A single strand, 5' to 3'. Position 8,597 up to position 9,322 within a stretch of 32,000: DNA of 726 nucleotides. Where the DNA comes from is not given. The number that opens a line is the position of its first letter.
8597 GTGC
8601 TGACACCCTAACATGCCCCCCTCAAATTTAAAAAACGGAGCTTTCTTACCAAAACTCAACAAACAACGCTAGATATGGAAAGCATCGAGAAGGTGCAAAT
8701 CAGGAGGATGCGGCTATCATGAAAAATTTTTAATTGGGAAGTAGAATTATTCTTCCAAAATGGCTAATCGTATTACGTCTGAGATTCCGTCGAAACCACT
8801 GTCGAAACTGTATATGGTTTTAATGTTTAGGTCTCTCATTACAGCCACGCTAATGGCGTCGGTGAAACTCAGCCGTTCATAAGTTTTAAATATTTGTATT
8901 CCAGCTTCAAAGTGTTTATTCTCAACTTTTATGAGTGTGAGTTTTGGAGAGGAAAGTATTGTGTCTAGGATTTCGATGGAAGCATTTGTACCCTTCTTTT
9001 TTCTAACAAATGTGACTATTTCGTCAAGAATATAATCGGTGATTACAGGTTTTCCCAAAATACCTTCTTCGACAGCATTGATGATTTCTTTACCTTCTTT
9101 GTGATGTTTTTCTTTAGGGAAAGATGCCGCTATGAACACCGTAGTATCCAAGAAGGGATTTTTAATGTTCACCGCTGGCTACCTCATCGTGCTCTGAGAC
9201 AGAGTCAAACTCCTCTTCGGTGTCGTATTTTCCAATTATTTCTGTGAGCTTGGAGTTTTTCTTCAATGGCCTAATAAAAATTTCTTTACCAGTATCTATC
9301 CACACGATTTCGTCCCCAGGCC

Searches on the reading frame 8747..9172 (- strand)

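Call 5: search_protein_families(library=pfam, proteins=[window:8747-9172:-])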
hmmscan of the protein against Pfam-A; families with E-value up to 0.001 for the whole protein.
window:8747-9172:- (141 aa): 2 families
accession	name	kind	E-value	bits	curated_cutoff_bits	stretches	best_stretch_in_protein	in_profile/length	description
PF01850.27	PIN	-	4.1e-14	53.6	23.6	1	7-130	2-117/120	PIN domain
PF13470.12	PIN_3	-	0.00075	20.7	27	0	8-73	4-68/115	PIN domain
